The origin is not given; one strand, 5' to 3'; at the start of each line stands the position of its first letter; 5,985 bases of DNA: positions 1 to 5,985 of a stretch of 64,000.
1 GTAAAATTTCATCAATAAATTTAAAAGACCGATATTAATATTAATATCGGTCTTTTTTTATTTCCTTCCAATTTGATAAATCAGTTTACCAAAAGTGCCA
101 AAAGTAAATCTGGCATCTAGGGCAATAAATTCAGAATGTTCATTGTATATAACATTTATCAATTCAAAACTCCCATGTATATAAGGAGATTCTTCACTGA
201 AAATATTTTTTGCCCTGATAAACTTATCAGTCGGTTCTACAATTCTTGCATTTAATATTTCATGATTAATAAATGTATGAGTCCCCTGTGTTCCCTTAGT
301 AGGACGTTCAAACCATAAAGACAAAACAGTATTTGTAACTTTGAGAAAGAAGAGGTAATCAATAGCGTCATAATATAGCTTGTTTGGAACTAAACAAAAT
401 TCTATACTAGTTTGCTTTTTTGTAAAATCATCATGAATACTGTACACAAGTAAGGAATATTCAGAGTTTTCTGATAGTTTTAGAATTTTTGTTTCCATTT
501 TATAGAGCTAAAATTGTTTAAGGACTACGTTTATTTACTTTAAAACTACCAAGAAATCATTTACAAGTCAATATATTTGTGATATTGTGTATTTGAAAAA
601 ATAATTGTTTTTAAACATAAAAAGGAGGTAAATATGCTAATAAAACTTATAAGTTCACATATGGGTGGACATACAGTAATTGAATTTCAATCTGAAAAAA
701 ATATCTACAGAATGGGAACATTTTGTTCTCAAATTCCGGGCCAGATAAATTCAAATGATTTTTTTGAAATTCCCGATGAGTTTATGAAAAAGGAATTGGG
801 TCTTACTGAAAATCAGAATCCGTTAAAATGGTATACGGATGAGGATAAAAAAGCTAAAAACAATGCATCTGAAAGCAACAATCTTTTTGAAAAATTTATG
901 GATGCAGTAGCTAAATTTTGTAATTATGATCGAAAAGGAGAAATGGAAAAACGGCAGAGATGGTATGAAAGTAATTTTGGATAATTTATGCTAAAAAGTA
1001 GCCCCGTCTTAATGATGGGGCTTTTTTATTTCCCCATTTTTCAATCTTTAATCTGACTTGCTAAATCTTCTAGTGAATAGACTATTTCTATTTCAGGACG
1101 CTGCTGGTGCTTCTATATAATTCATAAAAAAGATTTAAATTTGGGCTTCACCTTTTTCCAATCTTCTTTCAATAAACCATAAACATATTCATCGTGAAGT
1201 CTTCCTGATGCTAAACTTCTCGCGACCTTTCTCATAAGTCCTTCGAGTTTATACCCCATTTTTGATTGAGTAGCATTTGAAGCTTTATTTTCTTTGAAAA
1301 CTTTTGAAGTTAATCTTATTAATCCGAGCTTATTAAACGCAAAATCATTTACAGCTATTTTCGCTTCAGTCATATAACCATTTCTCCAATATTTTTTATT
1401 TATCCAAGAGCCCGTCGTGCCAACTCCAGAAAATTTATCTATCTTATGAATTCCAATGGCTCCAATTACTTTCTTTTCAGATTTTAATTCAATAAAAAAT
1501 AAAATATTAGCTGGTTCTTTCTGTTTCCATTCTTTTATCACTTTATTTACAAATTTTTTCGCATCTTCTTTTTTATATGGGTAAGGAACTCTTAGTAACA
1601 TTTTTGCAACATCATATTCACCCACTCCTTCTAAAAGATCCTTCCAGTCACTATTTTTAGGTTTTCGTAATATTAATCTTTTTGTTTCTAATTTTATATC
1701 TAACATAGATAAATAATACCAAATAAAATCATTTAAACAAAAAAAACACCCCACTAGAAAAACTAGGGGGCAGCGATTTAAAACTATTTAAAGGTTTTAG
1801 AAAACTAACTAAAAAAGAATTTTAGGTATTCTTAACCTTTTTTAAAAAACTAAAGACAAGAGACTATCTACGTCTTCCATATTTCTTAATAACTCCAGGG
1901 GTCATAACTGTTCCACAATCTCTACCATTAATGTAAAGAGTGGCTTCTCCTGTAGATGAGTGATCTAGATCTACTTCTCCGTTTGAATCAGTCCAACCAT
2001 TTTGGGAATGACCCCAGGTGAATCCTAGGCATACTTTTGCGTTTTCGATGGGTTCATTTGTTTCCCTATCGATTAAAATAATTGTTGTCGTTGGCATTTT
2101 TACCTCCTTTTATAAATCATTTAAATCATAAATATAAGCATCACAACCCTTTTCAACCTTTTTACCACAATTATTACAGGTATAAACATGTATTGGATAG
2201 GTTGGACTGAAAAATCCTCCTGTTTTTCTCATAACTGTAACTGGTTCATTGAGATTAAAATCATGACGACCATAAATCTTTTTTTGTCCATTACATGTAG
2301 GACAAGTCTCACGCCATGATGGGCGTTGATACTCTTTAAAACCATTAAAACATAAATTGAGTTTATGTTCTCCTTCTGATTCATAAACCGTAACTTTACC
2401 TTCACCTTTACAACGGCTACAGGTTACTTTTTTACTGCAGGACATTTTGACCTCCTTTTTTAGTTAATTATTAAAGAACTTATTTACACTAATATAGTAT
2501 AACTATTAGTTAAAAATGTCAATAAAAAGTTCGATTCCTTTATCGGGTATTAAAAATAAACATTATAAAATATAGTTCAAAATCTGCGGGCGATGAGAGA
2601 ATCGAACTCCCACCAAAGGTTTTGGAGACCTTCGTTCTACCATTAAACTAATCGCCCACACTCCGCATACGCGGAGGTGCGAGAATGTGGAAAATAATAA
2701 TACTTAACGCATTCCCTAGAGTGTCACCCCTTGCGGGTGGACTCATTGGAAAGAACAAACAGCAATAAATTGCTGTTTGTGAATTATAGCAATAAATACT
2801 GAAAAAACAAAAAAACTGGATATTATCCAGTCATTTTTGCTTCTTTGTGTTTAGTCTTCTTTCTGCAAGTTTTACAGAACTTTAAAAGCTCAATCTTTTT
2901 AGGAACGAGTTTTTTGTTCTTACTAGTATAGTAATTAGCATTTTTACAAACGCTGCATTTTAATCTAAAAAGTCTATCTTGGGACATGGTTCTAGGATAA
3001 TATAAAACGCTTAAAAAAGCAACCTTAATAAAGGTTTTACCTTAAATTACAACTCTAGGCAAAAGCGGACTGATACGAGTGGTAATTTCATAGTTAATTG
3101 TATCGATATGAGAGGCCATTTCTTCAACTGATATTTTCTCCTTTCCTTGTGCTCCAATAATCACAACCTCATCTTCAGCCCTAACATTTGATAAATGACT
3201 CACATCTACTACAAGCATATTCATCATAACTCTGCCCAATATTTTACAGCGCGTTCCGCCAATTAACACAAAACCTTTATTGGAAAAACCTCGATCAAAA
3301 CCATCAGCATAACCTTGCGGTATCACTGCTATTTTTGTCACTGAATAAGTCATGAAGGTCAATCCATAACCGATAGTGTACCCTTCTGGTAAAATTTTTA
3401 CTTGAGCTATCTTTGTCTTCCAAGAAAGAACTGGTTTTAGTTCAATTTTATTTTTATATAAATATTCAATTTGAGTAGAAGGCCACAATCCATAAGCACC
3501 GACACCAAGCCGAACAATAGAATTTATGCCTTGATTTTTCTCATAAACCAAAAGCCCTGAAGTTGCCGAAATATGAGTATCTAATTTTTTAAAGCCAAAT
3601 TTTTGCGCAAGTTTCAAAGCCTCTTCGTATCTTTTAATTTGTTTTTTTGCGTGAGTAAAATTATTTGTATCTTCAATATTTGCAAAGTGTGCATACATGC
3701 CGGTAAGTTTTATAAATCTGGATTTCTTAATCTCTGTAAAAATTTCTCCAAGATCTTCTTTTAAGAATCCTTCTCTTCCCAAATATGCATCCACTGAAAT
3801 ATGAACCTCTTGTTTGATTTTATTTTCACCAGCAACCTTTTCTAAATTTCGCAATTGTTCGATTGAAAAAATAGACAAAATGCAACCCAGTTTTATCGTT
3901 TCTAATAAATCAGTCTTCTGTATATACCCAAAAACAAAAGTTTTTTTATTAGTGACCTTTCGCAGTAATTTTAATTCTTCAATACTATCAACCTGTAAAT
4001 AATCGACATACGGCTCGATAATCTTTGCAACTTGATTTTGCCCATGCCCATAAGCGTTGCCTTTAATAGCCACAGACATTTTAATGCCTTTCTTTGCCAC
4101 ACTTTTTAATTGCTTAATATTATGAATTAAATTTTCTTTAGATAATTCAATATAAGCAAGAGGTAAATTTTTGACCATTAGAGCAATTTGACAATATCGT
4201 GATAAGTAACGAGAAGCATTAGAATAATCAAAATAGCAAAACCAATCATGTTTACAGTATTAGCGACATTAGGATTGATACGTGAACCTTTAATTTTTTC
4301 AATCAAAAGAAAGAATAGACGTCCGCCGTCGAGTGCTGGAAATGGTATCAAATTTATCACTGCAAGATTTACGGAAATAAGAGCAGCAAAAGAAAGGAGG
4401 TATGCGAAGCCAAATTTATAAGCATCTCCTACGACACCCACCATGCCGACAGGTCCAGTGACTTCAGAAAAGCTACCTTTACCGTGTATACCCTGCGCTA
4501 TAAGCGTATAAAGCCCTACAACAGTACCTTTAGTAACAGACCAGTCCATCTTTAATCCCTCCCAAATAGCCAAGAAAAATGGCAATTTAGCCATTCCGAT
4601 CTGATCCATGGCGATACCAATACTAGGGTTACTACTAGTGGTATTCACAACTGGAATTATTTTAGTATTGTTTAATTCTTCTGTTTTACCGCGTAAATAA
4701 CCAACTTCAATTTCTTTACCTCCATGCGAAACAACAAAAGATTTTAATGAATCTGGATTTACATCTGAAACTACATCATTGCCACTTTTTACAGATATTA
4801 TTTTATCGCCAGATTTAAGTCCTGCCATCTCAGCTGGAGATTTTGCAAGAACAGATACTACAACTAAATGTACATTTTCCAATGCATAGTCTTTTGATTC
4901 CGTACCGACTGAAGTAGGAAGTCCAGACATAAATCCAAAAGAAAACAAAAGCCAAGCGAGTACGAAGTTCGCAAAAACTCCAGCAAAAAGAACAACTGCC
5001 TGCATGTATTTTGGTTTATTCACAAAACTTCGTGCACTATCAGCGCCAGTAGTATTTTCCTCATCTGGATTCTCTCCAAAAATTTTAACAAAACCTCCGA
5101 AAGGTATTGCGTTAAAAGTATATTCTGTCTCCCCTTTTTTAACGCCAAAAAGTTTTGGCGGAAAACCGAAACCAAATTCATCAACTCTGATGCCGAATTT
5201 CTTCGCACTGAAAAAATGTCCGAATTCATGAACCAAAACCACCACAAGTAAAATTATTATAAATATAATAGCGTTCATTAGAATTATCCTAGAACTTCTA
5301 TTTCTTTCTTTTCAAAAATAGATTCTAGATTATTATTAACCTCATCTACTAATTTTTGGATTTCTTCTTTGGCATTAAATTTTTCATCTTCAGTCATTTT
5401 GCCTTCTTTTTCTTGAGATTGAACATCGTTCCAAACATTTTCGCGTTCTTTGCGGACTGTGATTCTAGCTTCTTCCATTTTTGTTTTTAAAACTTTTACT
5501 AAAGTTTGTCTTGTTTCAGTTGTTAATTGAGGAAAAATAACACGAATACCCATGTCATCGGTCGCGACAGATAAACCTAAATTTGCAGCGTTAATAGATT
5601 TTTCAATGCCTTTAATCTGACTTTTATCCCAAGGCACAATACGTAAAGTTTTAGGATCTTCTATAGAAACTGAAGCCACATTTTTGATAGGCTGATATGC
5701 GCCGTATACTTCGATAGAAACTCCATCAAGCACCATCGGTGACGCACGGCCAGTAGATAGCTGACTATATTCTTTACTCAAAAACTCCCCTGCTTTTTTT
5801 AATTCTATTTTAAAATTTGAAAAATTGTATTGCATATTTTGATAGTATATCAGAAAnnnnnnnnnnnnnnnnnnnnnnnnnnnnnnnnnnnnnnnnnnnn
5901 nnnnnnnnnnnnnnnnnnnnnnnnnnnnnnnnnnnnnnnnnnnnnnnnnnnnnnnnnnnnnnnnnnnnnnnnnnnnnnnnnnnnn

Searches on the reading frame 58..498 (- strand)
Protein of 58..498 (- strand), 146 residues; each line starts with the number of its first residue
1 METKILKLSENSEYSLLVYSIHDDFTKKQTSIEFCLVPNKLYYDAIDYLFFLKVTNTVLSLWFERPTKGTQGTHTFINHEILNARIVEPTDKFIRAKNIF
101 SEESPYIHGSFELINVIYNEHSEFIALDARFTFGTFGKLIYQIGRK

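Call 10: search_protein_families(library=pfam, proteins=[window:58-498:-], max_evalue=0.01)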
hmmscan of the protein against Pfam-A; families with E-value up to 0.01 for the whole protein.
window:58-498:- (146 aa): 0 families

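Call 43: find_encoding_contigs(protein=window:58-498:-, flank=10000, max_places=10)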
Protein window:58-498:- (146 aa): 2 contigs read that carry it; 1 place shown.
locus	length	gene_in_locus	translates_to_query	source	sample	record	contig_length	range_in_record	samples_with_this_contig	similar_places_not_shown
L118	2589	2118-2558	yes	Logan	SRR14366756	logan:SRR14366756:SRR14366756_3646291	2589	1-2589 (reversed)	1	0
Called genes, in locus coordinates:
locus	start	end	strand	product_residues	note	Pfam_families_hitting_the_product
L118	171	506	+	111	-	-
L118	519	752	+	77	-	-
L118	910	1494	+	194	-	PF13302:Acetyltransf_3, PF13420:Acetyltransf_4 (weak), PF00583:Acetyltransf_1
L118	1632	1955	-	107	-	-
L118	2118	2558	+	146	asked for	-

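Call 44: search_protein_families(library=phrogs, proteins=[window:58-498:-], max_evalue=0.01)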
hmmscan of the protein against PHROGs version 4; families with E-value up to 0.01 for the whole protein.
window:58-498:- (146 aa): 0 families

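Call 45: search_protein_families(library=padloc, proteins=[window:58-498:-], max_evalue=0.01)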
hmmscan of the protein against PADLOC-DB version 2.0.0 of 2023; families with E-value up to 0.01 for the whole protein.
window:58-498:- (146 aa): 0 families

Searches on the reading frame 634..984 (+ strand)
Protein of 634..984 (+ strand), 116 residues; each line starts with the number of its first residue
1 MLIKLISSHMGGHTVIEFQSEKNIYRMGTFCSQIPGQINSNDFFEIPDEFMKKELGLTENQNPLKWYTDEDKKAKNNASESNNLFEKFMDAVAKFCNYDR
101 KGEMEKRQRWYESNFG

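Call 10: search_protein_families(library=pfam, proteins=[window:634-984:+], max_evalue=0.01)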
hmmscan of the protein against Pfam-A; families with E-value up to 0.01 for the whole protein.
window:634-984:+ (116 aa): 0 families

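Call 32: find_encoding_contigs(protein=window:634-984:+, flank=10000, max_places=10)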
Protein window:634-984:+ (116 aa): no gene with exactly this product is on record in the collection.

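Call 44: search_protein_families(library=phrogs, proteins=[window:634-984:+], max_evalue=0.01)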
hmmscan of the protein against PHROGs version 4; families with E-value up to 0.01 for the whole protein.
window:634-984:+ (116 aa): 0 families

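Call 45: search_protein_families(library=padloc, proteins=[window:634-984:+], max_evalue=0.01)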
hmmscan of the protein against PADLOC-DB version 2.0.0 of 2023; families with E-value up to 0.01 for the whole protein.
window:634-984:+ (116 aa): 0 families

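Call 73: search_solved_structures(query=window:634-984:+, max_evalue=1)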
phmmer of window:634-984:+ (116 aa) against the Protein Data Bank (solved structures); distinct sequences matched with E-value up to 1: 0.

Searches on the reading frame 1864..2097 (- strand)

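Call 55: search_protein_families(library=pfam, proteins=[window:1864-2097:-], max_evalue=0.01)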
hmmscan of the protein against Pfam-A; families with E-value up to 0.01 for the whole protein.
window:1864-2097:- (77 aa): 2 families
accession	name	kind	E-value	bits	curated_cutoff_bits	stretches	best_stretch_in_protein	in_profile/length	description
PF13620.12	CarboxypepD_reg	-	0.0021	18.8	32.3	1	10-64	8-62/82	Carboxypeptidase regulatory-like domain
PF13715.12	CarbopepD_reg_2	-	0.0048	17.3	32.2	1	9-56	6-50/88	CarboxypepD_reg-like domain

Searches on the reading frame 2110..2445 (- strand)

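Call 55: search_protein_families(library=pfam, proteins=[window:2110-2445:-], max_evalue=0.01)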
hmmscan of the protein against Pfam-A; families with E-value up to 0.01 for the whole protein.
window:2110-2445:- (111 aa): 1 family
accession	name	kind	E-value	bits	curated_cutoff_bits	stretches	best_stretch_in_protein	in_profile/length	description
PF09723.15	Zn_ribbon_8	-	0.0075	16.7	34.4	0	84-99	2-17/41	Zinc ribbon domain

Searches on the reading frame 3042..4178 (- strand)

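Call 12: search_protein_families(library=pfam, proteins=[window:3042-4178:-], max_evalue=0.001)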
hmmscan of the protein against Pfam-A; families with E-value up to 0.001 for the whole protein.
window:3042-4178:- (378 aa): 2 families
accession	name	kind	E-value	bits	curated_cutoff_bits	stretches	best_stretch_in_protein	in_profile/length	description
PF00842.27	Ala_racemase_C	-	1.6e-42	144.5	25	1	250-376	1-126/127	Alanine racemase, C-terminal domain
PF01168.26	Ala_racemase_N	-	1.4e-38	133.2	24.1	1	14-231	3-218/220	Alanine racemase, N-terminal domain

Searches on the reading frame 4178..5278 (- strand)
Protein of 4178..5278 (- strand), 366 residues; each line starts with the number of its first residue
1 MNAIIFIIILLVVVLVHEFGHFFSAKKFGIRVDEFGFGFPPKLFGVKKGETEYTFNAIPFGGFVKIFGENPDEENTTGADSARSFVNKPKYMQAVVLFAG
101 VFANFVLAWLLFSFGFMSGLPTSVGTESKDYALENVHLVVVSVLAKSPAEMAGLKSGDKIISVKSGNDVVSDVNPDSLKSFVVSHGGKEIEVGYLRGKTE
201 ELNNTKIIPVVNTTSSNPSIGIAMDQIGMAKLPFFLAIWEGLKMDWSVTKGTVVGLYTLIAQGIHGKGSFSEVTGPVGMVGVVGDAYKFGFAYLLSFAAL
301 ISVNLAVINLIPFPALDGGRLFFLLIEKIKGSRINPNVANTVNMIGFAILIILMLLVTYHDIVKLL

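Call 12: search_protein_families(library=pfam, proteins=[window:4178-5278:-], max_evalue=0.001)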
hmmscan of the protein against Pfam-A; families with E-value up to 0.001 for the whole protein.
window:4178-5278:- (366 aa): 4 families
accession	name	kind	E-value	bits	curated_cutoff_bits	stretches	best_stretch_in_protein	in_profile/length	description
PF02163.28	Peptidase_M50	-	1.7e-58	198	27.2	1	6-353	2-221/221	Peptidase family M50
PF13180.12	PDZ_2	-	9.2e-05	23.1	27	1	137-206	13-79/80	PDZ domain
PF00595.29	PDZ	-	0.00013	22.7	23.2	1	125-187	13-74/81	PDZ domain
PF17820.7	PDZ_6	-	0.00017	21.7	27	1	139-163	1-25/54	PDZ domain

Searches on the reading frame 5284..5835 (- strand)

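Call 64: search_protein_families(library=pfam, proteins=[window:5284-5835:-], max_evalue=0.01)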
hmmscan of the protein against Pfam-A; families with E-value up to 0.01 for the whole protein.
window:5284-5835:- (183 aa): 1 family
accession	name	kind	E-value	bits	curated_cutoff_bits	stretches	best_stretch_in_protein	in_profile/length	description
PF01765.24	RRF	-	3e-48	164.2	29.7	1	19-182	1-164/164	Ribosome recycling factor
